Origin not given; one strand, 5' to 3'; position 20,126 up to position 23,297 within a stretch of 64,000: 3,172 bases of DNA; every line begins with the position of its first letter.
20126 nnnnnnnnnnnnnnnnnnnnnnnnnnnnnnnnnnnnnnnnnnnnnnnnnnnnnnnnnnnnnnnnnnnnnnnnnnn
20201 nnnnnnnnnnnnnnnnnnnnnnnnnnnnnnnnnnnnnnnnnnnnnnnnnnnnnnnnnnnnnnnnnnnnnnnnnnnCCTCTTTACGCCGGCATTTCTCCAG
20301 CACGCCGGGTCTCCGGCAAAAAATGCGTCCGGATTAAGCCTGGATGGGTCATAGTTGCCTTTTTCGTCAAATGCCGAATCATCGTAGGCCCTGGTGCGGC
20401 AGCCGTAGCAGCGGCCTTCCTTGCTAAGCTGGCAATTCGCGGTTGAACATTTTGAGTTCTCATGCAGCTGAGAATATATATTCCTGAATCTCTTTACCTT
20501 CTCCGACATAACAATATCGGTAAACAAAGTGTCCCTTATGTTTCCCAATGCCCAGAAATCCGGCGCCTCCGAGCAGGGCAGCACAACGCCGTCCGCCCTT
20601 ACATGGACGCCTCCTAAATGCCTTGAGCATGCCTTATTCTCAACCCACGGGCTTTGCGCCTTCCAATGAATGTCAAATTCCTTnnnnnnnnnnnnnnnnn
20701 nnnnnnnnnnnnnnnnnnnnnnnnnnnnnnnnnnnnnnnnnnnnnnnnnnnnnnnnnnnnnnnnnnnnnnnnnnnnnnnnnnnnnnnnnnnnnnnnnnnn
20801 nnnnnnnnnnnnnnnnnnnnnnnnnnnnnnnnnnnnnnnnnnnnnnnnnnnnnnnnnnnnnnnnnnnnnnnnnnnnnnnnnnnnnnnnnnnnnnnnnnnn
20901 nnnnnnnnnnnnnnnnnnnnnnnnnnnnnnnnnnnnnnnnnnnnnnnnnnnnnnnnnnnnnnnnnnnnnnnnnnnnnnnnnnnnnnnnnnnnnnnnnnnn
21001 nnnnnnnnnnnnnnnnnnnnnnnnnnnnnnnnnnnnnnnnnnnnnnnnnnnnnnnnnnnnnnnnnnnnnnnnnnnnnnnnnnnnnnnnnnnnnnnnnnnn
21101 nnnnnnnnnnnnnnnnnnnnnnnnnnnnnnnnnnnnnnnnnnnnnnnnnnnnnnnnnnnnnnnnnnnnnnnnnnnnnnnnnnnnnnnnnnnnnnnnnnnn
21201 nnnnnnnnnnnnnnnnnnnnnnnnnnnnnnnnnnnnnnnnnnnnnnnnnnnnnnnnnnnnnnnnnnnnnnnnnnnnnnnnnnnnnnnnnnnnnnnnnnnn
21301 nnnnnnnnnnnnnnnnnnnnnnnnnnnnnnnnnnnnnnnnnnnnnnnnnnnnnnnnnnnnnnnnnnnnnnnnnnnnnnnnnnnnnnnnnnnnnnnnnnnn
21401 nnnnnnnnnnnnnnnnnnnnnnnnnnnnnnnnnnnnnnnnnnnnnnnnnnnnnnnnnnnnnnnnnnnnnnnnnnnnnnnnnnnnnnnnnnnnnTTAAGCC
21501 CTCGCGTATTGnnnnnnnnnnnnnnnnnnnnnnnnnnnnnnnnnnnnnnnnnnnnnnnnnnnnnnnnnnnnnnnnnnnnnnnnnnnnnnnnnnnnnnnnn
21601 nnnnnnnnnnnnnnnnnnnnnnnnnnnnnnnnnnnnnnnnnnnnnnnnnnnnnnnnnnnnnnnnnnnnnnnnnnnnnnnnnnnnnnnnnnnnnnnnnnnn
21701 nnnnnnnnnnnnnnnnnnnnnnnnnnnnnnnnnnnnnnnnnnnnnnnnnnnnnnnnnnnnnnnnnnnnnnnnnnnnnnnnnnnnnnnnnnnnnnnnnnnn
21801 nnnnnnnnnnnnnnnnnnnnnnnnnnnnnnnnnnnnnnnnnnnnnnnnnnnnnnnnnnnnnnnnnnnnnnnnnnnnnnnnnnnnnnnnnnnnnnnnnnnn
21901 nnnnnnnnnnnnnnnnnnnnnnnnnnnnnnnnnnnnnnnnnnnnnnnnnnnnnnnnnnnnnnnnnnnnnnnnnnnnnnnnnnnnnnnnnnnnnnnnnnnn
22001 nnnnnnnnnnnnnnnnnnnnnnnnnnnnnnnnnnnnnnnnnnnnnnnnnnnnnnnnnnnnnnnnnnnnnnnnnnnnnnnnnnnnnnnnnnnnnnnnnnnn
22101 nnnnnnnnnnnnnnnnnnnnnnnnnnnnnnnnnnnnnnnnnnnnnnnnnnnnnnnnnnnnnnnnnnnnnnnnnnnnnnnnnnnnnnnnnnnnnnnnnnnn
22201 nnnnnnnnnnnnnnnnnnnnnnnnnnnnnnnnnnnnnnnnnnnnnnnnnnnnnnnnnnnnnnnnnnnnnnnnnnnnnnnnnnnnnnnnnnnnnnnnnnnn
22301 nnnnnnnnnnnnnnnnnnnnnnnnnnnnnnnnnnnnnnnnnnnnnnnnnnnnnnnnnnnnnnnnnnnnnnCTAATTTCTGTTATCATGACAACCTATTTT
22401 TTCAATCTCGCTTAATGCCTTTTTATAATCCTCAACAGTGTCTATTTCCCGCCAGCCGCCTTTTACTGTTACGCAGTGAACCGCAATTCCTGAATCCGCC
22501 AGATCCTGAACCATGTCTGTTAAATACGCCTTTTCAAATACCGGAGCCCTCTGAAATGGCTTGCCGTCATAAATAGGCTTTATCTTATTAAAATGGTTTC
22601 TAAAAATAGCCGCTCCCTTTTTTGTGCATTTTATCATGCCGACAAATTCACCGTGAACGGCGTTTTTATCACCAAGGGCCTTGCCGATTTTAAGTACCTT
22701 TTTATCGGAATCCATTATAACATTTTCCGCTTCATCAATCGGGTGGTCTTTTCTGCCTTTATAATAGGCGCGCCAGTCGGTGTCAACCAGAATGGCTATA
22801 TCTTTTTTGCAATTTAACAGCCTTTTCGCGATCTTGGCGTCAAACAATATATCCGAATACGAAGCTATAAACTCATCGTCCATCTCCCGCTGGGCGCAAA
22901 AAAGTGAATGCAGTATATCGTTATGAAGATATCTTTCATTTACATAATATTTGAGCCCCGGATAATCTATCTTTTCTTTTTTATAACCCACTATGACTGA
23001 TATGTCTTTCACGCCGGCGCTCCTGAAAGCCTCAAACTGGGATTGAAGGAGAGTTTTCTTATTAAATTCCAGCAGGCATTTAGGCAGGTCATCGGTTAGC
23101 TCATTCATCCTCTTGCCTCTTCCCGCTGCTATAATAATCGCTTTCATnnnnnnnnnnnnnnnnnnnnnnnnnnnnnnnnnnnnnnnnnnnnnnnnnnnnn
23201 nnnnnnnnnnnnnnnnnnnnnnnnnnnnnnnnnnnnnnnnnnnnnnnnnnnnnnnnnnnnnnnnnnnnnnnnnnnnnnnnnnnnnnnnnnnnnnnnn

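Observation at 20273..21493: Non-B12 radical SAM with Cys-rich C-terminal domain directly coupled to pepM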

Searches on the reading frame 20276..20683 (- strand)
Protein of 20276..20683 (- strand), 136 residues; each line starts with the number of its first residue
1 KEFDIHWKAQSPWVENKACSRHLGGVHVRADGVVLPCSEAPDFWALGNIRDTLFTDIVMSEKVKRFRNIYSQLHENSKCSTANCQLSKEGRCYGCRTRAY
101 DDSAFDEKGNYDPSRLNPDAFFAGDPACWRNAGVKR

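Call 56: search_solved_structures(query=window:20276-20683:-, max_evalue=1, show_alignments=5)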
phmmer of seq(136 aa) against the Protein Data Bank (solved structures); distinct sequences matched with E-value up to 1: 4.
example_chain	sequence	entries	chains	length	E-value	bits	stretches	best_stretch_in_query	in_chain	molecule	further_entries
4k37_A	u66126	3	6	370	0.0012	22.3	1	28-105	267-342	Anaerobic sulfatase-maturating enzyme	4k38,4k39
4k36_A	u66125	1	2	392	0.0014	22.1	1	28-105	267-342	Anaerobic sulfatase-maturating enzyme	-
4m7s_A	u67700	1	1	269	0.8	13.1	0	28-85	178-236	BtrN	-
4m7t_A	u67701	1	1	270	0.91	12.9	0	28-85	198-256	BtrN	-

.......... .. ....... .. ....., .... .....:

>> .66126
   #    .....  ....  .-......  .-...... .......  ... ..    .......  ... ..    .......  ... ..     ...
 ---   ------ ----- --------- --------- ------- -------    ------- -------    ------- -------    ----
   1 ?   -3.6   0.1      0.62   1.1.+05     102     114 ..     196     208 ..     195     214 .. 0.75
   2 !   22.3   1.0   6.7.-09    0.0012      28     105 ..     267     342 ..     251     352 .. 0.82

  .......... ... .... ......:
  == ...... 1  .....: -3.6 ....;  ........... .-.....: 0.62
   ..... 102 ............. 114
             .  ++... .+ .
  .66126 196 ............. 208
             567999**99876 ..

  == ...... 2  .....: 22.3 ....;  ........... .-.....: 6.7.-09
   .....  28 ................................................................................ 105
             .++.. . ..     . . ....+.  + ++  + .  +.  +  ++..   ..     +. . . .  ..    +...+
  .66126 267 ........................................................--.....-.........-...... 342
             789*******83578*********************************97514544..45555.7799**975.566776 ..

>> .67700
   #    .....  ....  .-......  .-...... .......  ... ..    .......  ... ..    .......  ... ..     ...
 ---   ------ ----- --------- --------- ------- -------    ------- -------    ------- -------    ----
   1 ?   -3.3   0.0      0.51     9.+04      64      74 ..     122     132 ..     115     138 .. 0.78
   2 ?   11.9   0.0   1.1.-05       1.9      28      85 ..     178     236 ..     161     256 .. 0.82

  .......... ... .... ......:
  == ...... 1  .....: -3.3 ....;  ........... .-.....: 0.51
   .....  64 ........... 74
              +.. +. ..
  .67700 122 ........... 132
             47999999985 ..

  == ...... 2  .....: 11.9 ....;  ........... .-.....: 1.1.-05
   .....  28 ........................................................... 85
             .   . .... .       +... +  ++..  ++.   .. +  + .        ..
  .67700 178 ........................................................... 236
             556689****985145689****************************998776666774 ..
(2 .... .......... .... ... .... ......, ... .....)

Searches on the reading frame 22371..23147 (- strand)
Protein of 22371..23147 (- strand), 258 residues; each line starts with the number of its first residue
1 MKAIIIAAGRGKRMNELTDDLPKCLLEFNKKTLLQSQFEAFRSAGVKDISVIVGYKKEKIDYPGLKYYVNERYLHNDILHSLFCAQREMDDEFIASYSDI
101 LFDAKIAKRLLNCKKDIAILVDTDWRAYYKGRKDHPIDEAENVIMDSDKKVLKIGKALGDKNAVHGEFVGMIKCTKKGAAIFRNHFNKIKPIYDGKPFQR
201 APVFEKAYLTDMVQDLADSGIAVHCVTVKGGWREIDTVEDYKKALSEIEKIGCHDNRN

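Call 3: search_protein_families(library=pfam, proteins=[window:22371-23147:-], max_evalue=0.01)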
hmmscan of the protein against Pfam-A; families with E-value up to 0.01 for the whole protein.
window:22371-23147:- (258 aa): 3 families
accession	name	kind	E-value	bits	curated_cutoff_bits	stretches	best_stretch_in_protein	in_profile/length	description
PF12804.13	NTP_transf_3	-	2.9e-14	54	27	1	3-123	1-124/160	MobA-like NTP transferase domain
PF00483.29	NTP_transferase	-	3.4e-09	37.1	21.2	1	2-59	1-59/245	Nucleotidyl transferase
PF01128.25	IspD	-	3.2e-05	24.3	27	1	2-54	2-52/221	2-C-methyl-D-erythritol 4-phosphate cytidylyltransferase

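Call 4: search_protein_families(library=ncbifam, proteins=[window:22371-23147:-], max_evalue=0.01)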
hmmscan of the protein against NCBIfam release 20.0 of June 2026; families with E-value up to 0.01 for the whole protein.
window:22371-23147:- (258 aa): 36 families (the best 25 are shown)
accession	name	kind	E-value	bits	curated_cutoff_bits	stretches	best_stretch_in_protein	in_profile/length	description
NF041313.1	UDPGP_AglF_Halo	equivalog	7.4e-21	74.7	400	1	1-122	1-131/234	UTP--glucose-1-phosphate uridylyltransferase AglF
TIGR03992.1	Arch_glmU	subfamily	3.2e-20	72.4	292.1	1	1-121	1-128/393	bifunctional sugar-1-phosphate nucleotidylyltransferase/acetyltransferase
NF045761.1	NAMPUrTaseMurU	equivalog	1e-13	51.7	250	1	1-60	1-60/226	N-acetylmuramate alpha-1-phosphate uridylyltransferase MurU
NF045665.1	NTPtran_DVU1551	equivalog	1.3e-12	47.5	315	1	1-90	1-88/359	DVU_1551 family NTP transferase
TIGR01208.1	rmlA_long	equivalog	6.9e-12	44.9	320.25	1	2-108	1-116/353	glucose-1-phosphate thymidylyltransferase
NF041135.1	IPPtranDIPPsyn_Thcocales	equivalog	9.7e-12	44.6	580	1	1-168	1-159/419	bifunctional L-myo-inositol-1-phosphate cytidylyltransferase/CDP-L-myo-inositol myo-inositolphosphotransferase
NF041173.1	Sug_nt_acttase_Thmprot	equivalog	5.9e-09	35.3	600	1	1-121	1-127/405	bifunctional sugar-1-phosphate nucleotidylyltransferase/acetyltransferase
NF010934.1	PRK14354.1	equivalog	1.9e-08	33.3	450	1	3-61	2-57/447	bifunctional UDP-N-acetylglucosamine diphosphorylase/glucosamine-1-phosphate N-acetyltransferase GlmU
TIGR02623.1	G1P_cyt_trans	equivalog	1.3e-07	31.3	300.25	1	1-78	1-74/255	glucose-1-phosphate cytidylyltransferase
TIGR01173.1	glmU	equivalog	1.6e-07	30.5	366.85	1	1-61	1-58/452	bifunctional UDP-N-acetylglucosamine diphosphorylase/glucosamine-1-phosphate N-acetyltransferase GlmU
TIGR01099.1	galU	equivalog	1.9e-07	31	326.8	1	1-61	2-62/261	UTP--glucose-1-phosphate uridylyltransferase GalU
NF045697.1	MurNAcPUrMurU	equivalog_domain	2e-07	30.6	370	1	4-60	1-57/229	N-acetylmuramate alpha-1-phosphate uridylyltransferase MurU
NF049965.1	GlMnHpPGnyltfHddC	equivalog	5.8e-07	29.4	300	1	1-81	1-76/221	D-glycero-D-manno-heptose 1-phosphate guanosyltransferase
NF010932.0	PRK14352.1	equivalog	2.1e-06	26.7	611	1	3-61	9-64/488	bifunctional UDP-N-acetylglucosamine diphosphorylase/glucosamine-1-phosphate N-acetyltransferase GlmU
NF010933.0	PRK14353.1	equivalog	3.8e-06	25.8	505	1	2-61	7-63/453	bifunctional UDP-N-acetylglucosamine diphosphorylase/glucosamine-1-phosphate N-acetyltransferase GlmU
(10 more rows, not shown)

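Call 38: search_solved_structures(query=window:22371-23147:-, max_evalue=0.00001)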
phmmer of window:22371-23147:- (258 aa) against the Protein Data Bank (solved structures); distinct sequences matched with E-value up to 0.00001: 4.
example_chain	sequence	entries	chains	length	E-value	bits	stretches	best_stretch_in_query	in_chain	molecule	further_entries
1jyk_A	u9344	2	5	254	6.2e-17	64.9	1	1-105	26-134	CTP:phosphocholine Cytidylyltransferase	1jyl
2ggo_A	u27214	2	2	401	3.9e-08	36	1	1-104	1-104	401aa long hypothetical glucose-1-phosphate thymidylyltransferase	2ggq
5z09_A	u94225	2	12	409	3.2e-07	33.1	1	1-65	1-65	Dual sugar-1-phosphate nucleotidylyltransferase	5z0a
6pd1_A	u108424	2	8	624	4.1e-06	29.4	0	2-123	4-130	Nucleotidyl transferase/aminotransferase, class V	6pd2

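Call 66: search_solved_structures(query=window:22371-23147:-, max_evalue=0.001, show_alignments=5)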
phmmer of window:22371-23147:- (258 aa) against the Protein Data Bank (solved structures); distinct sequences matched with E-value up to 0.001: 12.
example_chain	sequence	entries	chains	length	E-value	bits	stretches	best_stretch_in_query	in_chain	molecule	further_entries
1jyk_A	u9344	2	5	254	6.2e-17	64.9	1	1-105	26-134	CTP:phosphocholine Cytidylyltransferase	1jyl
2ggo_A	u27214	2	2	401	3.9e-08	36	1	1-104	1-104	401aa long hypothetical glucose-1-phosphate thymidylyltransferase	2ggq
5z09_A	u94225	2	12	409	3.2e-07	33.1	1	1-65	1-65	Dual sugar-1-phosphate nucleotidylyltransferase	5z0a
6pd1_A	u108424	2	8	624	4.1e-06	29.4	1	2-123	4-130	Nucleotidyl transferase/aminotransferase, class V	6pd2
8yre_D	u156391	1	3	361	2.7e-05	26.8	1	1-58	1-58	Mannose-1-phosphate guanylyltransferase 1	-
7x8j_A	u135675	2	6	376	2.8e-05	26.7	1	1-58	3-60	Mannose-1-phosphate guanylyltransferase 1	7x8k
7d72_K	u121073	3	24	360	5.9e-05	25.6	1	1-60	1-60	Mannose-1-phosphate guanyltransferase beta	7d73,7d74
8hhd_A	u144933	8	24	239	7e-05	25.4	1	1-59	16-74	Nucleotidyl transferase | N-acetylmuramate alpha-1-phosphate uridylyltransferase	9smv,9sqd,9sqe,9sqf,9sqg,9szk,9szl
7whr_B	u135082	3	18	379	0.00012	24.6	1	1-59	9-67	Nucleotidyl transferase family protein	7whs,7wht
4jd0_A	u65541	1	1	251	0.00022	23.8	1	2-176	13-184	Nucleotidyl transferase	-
1tzf_A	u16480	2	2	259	0.0004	22.9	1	2-78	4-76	Glucose-1-phosphate cytidylyltransferase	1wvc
4y7t_A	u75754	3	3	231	0.00082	21.9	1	1-56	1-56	Nucleotidyl transferase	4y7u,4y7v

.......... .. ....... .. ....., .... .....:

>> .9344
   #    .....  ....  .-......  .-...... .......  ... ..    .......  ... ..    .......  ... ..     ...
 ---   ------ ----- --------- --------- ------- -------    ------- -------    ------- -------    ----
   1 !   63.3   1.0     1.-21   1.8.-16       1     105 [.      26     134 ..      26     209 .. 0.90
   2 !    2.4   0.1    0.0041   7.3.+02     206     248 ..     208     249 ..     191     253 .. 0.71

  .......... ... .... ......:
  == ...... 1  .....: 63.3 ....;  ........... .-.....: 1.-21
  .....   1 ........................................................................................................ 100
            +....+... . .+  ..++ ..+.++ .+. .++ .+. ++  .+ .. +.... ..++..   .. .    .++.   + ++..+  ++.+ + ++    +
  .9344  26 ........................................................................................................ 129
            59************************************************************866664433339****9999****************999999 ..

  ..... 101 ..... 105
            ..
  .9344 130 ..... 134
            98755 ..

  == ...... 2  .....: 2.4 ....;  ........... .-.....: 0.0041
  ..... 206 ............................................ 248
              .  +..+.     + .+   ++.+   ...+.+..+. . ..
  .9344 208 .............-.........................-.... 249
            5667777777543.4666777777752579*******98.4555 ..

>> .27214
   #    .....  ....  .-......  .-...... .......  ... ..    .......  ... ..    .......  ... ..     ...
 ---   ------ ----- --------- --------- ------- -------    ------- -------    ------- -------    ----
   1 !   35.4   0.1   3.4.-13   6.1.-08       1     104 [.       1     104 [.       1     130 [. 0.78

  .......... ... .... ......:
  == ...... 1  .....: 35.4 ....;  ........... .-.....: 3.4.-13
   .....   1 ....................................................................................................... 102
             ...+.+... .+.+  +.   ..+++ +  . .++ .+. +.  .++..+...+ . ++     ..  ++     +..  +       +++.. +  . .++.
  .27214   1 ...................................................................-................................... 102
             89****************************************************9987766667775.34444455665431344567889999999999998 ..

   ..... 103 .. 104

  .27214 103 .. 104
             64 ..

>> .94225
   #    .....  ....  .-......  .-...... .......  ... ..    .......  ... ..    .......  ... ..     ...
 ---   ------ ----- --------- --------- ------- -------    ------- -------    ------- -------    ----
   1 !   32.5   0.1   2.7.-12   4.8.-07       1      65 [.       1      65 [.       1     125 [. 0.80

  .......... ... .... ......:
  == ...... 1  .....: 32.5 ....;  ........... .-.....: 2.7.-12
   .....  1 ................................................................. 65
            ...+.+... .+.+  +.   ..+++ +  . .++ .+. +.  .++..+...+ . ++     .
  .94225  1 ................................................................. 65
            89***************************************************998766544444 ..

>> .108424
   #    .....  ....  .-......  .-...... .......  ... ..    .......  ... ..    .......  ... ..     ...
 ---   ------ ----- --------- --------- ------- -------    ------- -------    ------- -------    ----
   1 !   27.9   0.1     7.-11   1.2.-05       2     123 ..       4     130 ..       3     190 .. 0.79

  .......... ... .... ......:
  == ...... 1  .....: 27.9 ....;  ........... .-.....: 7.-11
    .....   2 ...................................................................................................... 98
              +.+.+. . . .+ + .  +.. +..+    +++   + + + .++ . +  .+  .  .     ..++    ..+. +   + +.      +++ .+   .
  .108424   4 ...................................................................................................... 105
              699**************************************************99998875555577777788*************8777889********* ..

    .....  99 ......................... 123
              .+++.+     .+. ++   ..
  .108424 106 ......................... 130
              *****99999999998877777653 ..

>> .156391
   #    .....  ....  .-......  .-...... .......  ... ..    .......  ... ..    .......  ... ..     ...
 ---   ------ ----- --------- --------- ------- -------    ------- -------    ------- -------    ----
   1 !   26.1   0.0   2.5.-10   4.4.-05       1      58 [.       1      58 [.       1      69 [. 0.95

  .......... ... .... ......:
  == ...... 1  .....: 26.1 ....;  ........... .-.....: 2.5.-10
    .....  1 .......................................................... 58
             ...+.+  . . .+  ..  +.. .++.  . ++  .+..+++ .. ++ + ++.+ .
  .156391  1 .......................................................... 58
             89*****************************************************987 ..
